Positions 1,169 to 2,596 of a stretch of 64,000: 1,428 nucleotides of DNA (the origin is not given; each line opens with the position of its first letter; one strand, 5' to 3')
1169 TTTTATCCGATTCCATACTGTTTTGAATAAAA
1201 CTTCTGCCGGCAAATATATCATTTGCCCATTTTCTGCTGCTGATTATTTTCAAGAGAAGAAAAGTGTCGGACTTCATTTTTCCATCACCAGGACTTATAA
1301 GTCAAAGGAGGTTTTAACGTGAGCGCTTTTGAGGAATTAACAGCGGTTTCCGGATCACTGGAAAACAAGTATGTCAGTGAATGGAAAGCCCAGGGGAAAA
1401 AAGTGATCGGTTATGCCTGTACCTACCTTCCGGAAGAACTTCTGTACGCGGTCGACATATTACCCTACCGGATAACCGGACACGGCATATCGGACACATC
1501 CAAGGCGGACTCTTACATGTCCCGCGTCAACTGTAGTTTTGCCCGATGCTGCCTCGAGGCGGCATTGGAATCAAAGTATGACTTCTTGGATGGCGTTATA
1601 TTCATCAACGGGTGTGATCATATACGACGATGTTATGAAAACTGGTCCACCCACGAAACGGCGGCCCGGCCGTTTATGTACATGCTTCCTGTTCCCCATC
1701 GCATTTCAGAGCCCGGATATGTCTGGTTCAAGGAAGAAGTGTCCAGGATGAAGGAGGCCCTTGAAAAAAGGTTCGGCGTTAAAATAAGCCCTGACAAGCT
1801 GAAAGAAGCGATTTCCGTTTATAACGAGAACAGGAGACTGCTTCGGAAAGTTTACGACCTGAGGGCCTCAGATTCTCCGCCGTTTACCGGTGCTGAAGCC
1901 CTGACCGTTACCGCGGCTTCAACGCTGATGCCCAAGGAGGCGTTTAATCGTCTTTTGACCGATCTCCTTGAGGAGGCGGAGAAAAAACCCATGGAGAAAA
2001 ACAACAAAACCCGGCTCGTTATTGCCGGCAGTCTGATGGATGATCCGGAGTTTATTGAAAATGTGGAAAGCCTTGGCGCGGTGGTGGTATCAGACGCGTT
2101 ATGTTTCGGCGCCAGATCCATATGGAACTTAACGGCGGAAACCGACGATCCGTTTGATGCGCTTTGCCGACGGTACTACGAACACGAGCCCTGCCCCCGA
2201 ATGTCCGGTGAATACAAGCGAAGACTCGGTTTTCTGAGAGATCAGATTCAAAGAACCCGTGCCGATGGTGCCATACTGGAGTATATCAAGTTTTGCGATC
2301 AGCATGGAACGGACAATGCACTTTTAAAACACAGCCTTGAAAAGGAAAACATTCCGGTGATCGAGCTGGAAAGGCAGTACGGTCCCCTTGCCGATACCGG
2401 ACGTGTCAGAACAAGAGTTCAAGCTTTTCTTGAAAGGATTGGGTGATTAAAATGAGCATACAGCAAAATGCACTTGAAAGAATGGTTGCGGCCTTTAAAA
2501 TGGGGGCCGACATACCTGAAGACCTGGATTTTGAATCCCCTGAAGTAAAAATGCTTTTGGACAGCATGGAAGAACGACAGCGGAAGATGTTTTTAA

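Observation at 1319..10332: One heterodimeric ATPase pair next to two paralogous HgdAB/BcrBC-type catalytic modules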

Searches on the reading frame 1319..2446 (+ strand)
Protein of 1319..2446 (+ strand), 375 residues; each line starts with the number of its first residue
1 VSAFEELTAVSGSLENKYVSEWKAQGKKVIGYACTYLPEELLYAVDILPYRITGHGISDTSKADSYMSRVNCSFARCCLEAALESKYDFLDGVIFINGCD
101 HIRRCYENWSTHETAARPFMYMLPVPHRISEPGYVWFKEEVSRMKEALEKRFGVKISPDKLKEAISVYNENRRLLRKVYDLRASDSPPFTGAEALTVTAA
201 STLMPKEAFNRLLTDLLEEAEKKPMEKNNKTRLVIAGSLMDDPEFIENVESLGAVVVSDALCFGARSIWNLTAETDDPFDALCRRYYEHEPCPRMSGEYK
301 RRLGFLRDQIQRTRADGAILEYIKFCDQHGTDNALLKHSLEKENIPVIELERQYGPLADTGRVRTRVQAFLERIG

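Call 3: search_protein_families(library=pfam, proteins=[window:1319-2446:+], max_evalue=0.01)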
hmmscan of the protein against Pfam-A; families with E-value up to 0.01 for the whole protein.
window:1319-2446:+ (375 aa): 1 family
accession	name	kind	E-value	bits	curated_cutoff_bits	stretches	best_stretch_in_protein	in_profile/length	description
PF06050.19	HGD-D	-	1e-98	331.5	28.4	1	34-374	1-342/342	2-hydroxyglutaryl-CoA dehydratase, D-component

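Call 4: search_protein_families(library=ncbifam, proteins=[window:1319-2446:+], max_evalue=0.01)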
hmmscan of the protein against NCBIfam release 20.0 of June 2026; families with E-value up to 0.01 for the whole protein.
window:1319-2446:+ (375 aa): 5 families
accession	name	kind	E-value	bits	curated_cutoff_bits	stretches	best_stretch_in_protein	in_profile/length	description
NF040772.1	double_cubane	equivalog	5.3e-60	203.4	350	1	20-374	13-372/372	double-cubane-cluster-containing anaerobic reductase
TIGR03190.1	benz_CoA_bzdN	equivalog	2.3e-54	184.6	453.8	1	17-373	16-370/377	benzoyl-CoA reductase, bzd-type, subunit N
NF052456.1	HyiscapDhHadC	equivalog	1.6e-53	181.9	700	1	16-372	16-370/372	(R)-2-hydroxyisocaproyl-CoA dehydratase subunit beta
TIGR02263.1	benz_CoA_red_C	equivalog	1.6e-43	149.1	421.15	1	18-350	19-357/380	benzoyl-CoA reductase subunit C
NF052455.1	HyiscapDhHadB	equivalog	7e-05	21.7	750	1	14-236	12-260/398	(R)-2-hydroxyisocaproyl-CoA dehydratase subunit alpha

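Call 7: search_solved_structures(query=window:1319-2446:+, max_evalue=0.01)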
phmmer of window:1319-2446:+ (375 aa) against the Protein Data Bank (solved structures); distinct sequences matched with E-value up to 0.01: 5.
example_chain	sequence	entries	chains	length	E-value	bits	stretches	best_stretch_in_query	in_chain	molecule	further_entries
8s02_B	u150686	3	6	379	8.6e-53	183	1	16-374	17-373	BzdN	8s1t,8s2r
3o3m_B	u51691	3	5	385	7e-40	140.5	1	17-373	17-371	beta subunit 2-hydroxyacyl-CoA dehydratase | beta-subunit 2-hydroxyacyl-CoA dehydratase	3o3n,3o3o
7yyl_C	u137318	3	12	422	1.1e-29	107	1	21-374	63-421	Dehydratase family protein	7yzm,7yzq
6eno_A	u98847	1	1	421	1.4e-29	106.6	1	21-374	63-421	Dehydratase family protein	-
9g87_B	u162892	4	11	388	1.1e-28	103.7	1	19-351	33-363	3-methylbenzoyl-CoA reductase gamma subunit MbdN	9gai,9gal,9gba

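Call 14: search_solved_structures(query=window:1319-2446:+, max_evalue=0.01, show_alignments=5)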
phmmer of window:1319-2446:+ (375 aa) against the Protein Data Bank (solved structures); distinct sequences matched with E-value up to 0.01: 5.
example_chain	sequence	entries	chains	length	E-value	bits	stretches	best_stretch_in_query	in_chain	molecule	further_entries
8s02_B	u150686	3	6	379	8.6e-53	183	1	16-374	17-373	BzdN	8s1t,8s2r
3o3m_B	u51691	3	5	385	7e-40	140.5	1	17-373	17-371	beta subunit 2-hydroxyacyl-CoA dehydratase | beta-subunit 2-hydroxyacyl-CoA dehydratase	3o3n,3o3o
7yyl_C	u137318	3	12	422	1.1e-29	107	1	21-374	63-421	Dehydratase family protein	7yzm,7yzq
6eno_A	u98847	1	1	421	1.4e-29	106.6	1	21-374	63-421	Dehydratase family protein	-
9g87_B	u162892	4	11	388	1.1e-28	103.7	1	19-351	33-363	3-methylbenzoyl-CoA reductase gamma subunit MbdN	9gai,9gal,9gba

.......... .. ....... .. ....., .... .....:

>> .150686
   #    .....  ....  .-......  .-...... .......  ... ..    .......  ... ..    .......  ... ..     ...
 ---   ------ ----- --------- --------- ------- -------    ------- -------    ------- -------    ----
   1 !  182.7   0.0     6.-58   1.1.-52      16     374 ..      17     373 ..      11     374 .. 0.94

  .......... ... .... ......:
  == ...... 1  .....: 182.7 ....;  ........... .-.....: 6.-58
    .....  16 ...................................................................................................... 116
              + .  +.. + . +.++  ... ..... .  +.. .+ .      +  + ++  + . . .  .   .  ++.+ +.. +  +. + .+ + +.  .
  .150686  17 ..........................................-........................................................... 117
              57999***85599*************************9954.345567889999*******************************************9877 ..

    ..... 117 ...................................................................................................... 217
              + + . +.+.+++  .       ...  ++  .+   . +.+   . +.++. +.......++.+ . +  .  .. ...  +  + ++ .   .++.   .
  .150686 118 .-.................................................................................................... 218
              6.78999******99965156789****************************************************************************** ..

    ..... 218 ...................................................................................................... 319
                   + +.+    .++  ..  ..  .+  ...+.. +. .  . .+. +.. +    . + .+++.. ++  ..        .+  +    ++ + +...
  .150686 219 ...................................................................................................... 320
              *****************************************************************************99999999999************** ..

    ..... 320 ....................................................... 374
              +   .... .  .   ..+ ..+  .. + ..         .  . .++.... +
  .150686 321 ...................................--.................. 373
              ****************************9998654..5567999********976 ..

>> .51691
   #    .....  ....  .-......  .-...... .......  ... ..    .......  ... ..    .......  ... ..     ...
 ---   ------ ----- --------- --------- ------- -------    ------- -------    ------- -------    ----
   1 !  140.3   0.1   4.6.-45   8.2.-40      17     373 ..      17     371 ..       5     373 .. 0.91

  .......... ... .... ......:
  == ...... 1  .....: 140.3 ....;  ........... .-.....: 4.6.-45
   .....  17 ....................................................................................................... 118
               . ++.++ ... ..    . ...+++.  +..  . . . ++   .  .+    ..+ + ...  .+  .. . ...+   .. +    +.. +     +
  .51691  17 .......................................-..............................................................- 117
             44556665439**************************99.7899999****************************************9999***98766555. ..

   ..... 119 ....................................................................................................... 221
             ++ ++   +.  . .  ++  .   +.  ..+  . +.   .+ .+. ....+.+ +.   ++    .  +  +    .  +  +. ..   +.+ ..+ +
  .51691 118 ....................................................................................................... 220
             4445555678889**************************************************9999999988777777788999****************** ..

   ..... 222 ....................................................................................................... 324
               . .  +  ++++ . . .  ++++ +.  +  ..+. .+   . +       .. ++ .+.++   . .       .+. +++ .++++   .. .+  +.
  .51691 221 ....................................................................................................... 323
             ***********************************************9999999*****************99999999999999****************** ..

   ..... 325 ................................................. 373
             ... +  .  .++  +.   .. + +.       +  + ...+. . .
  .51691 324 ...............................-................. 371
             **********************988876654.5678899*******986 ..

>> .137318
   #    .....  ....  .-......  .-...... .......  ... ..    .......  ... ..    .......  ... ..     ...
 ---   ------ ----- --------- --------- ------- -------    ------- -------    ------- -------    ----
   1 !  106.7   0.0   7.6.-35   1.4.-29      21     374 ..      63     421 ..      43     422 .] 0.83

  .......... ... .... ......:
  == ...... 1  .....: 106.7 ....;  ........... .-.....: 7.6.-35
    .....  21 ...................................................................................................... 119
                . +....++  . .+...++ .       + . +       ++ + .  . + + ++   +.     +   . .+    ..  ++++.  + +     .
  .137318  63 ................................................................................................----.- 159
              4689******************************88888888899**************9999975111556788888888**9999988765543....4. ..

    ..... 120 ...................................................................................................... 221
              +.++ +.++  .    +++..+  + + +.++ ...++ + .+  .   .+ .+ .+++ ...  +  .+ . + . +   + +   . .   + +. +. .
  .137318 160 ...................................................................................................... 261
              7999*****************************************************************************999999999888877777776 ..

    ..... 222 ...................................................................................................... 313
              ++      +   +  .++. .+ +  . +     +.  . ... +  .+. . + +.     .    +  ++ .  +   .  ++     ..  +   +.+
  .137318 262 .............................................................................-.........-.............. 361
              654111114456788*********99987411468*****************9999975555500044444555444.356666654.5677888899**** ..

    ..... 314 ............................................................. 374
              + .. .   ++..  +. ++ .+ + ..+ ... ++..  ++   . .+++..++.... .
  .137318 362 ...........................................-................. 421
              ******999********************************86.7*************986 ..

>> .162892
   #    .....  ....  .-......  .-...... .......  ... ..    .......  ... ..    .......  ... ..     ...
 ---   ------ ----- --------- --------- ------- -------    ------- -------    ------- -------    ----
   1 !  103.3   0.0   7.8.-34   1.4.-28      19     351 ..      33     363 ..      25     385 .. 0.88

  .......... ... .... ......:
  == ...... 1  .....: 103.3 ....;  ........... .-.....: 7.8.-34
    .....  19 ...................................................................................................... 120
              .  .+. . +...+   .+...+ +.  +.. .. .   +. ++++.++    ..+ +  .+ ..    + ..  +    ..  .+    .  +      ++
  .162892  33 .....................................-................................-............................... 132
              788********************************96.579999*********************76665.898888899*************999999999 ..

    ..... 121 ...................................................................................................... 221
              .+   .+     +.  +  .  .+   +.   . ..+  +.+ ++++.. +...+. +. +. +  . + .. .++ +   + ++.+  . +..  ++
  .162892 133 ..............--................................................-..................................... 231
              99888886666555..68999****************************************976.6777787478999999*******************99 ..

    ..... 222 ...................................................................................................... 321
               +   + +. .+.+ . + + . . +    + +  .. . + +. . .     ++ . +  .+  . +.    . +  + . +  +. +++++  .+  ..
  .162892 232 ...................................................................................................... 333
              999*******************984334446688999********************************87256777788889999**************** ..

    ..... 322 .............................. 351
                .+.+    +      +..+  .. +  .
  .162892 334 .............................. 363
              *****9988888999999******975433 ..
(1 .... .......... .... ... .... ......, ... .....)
